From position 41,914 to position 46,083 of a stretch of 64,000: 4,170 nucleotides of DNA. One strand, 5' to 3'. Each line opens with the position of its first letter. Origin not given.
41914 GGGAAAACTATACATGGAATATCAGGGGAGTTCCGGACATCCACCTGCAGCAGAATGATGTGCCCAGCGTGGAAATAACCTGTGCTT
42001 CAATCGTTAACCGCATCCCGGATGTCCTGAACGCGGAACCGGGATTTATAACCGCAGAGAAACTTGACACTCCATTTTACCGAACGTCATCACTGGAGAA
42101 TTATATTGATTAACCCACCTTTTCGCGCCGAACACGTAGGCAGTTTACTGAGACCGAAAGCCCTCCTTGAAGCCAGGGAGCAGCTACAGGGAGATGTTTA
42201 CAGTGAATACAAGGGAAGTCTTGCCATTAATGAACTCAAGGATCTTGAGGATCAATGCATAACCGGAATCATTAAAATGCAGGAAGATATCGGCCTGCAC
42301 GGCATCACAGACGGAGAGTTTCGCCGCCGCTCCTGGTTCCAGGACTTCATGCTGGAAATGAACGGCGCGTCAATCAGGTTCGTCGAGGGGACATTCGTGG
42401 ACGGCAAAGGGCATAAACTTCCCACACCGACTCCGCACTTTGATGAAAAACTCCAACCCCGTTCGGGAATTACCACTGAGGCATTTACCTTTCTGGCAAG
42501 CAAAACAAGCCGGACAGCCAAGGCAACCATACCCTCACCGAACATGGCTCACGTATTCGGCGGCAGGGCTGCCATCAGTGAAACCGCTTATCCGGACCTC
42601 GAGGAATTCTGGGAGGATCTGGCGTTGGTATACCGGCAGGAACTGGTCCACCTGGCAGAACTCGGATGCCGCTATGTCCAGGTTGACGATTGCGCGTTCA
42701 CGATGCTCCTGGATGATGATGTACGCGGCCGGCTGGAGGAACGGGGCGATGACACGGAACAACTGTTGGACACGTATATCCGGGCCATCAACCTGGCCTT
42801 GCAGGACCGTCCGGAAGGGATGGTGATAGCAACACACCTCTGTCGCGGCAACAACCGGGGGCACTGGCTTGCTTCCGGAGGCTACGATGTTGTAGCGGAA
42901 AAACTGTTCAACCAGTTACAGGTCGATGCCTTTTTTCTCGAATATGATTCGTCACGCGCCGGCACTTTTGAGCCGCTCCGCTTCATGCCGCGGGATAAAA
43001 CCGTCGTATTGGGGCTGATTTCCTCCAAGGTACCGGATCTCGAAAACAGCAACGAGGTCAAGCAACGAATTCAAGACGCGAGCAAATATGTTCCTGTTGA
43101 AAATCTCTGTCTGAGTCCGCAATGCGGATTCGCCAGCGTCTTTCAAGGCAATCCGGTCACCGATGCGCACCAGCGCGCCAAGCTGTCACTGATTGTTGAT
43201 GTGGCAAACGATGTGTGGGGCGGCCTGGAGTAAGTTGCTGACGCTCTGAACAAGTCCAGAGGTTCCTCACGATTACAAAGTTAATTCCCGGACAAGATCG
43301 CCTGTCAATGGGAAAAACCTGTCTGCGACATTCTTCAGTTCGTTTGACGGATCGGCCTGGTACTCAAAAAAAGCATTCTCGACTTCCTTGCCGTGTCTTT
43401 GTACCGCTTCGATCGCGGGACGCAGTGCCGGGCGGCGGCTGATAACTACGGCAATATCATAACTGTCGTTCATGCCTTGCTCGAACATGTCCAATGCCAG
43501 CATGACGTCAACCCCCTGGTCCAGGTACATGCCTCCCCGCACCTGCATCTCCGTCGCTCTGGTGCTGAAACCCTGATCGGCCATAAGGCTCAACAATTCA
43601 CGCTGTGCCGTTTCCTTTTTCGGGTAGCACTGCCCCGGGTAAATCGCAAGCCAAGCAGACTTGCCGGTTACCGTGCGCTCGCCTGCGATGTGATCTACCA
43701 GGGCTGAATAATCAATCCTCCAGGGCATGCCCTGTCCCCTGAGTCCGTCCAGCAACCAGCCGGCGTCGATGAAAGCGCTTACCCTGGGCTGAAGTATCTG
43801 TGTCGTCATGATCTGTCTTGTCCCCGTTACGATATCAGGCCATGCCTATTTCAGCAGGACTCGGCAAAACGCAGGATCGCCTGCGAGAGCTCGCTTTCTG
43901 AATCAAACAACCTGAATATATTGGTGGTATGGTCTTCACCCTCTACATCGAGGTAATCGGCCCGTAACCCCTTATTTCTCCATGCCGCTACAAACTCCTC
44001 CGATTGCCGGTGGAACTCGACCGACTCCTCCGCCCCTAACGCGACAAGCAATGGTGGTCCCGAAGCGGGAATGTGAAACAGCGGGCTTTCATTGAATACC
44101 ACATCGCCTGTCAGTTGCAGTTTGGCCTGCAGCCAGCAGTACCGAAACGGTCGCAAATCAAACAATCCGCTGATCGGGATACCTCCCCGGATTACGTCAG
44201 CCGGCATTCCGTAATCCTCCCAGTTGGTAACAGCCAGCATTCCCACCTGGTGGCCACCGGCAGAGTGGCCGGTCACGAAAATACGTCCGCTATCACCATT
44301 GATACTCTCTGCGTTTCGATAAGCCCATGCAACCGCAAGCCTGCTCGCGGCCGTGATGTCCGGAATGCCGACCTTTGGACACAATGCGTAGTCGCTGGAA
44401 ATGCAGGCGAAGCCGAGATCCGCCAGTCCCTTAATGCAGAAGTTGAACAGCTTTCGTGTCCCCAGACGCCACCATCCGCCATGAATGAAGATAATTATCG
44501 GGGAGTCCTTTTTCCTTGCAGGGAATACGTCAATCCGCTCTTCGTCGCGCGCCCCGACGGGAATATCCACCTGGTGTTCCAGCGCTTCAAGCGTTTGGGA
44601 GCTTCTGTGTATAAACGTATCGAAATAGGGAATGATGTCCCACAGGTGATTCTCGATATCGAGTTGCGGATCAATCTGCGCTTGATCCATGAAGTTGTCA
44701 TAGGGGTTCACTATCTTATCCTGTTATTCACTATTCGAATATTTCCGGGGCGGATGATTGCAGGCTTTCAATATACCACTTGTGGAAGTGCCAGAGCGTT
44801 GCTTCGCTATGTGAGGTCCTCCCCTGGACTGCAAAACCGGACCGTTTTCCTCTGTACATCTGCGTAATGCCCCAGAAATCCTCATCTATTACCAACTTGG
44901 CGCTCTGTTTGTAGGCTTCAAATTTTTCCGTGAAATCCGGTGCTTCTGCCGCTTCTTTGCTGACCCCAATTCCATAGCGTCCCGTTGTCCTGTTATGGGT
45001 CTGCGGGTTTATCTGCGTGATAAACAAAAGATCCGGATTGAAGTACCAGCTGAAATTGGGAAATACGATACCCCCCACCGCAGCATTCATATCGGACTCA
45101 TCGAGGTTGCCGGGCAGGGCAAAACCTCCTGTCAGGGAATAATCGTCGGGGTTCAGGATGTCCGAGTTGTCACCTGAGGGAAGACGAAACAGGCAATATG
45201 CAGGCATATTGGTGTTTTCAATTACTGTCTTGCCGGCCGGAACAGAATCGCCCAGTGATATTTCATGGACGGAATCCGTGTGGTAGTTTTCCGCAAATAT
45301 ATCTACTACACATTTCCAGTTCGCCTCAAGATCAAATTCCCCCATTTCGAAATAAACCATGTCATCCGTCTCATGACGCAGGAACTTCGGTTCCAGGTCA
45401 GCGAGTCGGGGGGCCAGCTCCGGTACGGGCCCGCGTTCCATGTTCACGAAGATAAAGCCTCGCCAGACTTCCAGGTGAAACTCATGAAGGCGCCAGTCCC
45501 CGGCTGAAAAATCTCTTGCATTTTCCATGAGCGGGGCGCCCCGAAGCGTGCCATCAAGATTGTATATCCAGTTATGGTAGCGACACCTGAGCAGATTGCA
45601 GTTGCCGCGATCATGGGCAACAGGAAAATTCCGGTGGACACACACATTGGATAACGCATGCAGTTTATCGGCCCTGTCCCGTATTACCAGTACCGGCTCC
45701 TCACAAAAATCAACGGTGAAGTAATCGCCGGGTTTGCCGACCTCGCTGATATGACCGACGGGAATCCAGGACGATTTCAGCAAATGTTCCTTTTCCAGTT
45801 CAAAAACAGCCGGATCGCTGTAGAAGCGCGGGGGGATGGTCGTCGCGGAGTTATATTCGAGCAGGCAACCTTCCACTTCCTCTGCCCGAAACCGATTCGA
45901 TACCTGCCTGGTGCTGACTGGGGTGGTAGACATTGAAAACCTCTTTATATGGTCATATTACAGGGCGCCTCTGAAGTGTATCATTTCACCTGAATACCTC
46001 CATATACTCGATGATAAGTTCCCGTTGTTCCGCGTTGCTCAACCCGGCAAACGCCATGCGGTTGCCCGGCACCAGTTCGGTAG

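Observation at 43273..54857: Possible complete route from an N-methylated amine or alkaloid to methylamine assimilation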

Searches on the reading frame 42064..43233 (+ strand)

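Call 5: search_protein_families(library=pfam, proteins=[window:42064-43233:+])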
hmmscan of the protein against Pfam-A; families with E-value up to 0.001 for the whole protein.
window:42064-43233:+ (389 aa): 1 family
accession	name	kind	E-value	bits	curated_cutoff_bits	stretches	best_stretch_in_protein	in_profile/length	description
PF01717.24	Meth_synt_2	-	2.6e-19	70.1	21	1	50-381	24-322/324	Cobalamin-independent synthase, Catalytic domain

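Call 6: search_protein_families(library=ncbifam, proteins=[window:42064-43233:+])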
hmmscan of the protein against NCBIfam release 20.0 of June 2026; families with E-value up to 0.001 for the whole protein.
window:42064-43233:+ (389 aa): 7 families
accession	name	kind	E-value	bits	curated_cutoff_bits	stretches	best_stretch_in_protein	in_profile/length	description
NF005085.0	PRK06520.1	subfamily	1.6e-111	373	313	1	17-385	5-368/368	5-methyltetrahydropteroyltriglutamate--homocysteine S-methyltransferase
NF004875.0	PRK06233.1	equivalog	5.1e-85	285.5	576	1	17-385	7-372/373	vitamin B12 independent methionine synthase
NF003317.0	PRK04326.1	equivalog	3.7e-22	79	406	1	22-357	11-301/340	methionine synthase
NF003556.0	PRK05222.1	equivalog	9.9e-14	51.2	541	1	50-356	443-722/750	5-methyltetrahydropteroyltriglutamate--homocysteine S-methyltransferase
NF006589.0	PRK09121.1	equivalog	5.8e-13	48.6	392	1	24-359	9-317/342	methionine synthase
TIGR01371.1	met_syn_B12ind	equivalog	2.9e-11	43.1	929.95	1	50-356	449-729/754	5-methyltetrahydropteroyltriglutamate--homocysteine S-methyltransferase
NF002119.0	PRK00957.1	equivalog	1.8e-08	33.9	258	1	277-358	204-284/306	methionine synthase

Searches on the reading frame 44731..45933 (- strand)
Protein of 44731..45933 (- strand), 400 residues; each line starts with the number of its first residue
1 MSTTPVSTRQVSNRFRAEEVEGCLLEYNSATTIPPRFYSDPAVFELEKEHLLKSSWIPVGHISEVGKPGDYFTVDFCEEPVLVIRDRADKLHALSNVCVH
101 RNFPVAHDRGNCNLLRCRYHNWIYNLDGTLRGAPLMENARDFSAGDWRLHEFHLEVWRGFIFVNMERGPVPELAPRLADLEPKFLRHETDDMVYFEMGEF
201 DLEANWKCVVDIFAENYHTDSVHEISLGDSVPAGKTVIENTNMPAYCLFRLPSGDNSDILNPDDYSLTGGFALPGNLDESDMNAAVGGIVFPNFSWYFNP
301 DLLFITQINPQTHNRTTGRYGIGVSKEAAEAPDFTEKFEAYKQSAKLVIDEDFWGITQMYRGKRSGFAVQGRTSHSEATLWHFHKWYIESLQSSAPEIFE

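Call 3: search_protein_families(library=pfam, proteins=[window:44731-45933:-])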
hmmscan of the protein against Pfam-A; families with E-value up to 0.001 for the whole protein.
window:44731-45933:- (400 aa): 2 families
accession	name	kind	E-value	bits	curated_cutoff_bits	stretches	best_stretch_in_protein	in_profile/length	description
PF00848.25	Ring_hydroxyl_A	-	1.8e-24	87.2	24.9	1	191-392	3-207/208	Ring hydroxylating alpha subunit (catalytic domain)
PF00355.32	Rieske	-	1.2e-19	70.5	20.3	1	55-140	1-85/88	Rieske [2Fe-2S] domain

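Call 4: search_protein_families(library=ncbifam, proteins=[window:44731-45933:-])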
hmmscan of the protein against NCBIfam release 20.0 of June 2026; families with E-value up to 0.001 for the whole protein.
window:44731-45933:- (400 aa): 6 families
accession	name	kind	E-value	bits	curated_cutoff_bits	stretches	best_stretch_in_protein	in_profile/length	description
NF058607.1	GlBtMonoOxGbcA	equivalog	3.4e-35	121.3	670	1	18-224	18-223/420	glycine betaine monooxygenase oxygenase subunit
NF042946.1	3PPDioc_HcaE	equivalog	4.6e-29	101.7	830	1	31-223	14-214/450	3-phenylpropionate/cinnamic acid dioxygenase subunit alpha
TIGR03228.1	anthran_1_2_A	equivalog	2e-20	73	671.9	1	36-223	19-213/438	anthranilate 1,2-dioxygenase large subunit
TIGR03229.1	benzo_1_2_benA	equivalog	3.4e-20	72.3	780.95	1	37-223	20-215/433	benzoate 1,2-dioxygenase large subunit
NF041684.1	ant_diox_AndAc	equivalog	7.5e-19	67.6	750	1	27-223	17-222/418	anthranilate 1,2-dioxygenase large subunit AndAc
NF052579.1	BetMthstMoxSdmAMthl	equivalog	4e-07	29.3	600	1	62-128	23-89/351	4beta-methylsterol monooxygenase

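Call 75: search_solved_structures(query=window:44731-45933:-, max_evalue=1e-15)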
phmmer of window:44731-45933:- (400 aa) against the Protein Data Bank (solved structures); distinct sequences matched with E-value up to 1e-15: 20.
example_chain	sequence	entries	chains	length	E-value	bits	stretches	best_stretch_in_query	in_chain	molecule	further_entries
6y9c_A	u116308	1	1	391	9.3e-28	100.3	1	29-235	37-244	Carnitine monooxygenase oxygenase subunit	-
6y8j_A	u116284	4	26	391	1.3e-27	99.8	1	29-235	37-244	Carnitine monooxygenase oxygenase subunit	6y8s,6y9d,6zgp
3en1_A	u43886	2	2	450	2.2e-25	92.5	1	6-222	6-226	Benzene 1,2-dioxygenase subunit alpha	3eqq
1uli_A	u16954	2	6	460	1.6e-24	89.6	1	32-225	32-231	biphenyl dioxygenase large subunit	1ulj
1wql_A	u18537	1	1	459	2.2e-24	89.1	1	18-244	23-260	iron-sulfur protein large subunit of cumene dioxygenase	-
9jp5_A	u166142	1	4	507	5.8e-24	87.8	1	32-224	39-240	Phthalate 3,4-dioxygenase alpha subunit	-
8k0a_A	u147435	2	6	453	8.3e-24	87.3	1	32-220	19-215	3-phenylpropionate/cinnamic acid dioxygenase subunit alpha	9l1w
2b1x_A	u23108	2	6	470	2.2e-23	85.9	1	12-224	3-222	naphthalene dioxygenase large subunit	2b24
3gzx_A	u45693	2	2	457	8.8e-23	83.9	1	32-225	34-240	Biphenyl dioxygenase subunit alpha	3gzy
2xsh_A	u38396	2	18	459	6.1e-22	81.1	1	31-224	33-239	BIPHENYL DIOXYGENASE SUBUNIT ALPHA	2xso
2xr8_A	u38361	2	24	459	6.1e-22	81.1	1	31-224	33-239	BIPHENYL DIOXYGENASE SUBUNIT ALPHA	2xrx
2yfi_A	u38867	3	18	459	6.2e-22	81.1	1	31-224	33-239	BIPHENYL DIOXYGENASE SUBUNIT ALPHA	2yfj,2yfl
5aeu_A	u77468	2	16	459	6.2e-22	81.1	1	31-224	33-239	BIPHENYL DIOXYGENASE SUBUNIT ALPHA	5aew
9vdb_A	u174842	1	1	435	5.5e-20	74.7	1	34-180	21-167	Ring hydroxylating dioxygenase, alpha subunit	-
9o71_A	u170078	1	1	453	3.9e-19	71.9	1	37-229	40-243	Phenylpropionate dioxygenase-like ring-hydroxylating dioxygenase large terminal subunit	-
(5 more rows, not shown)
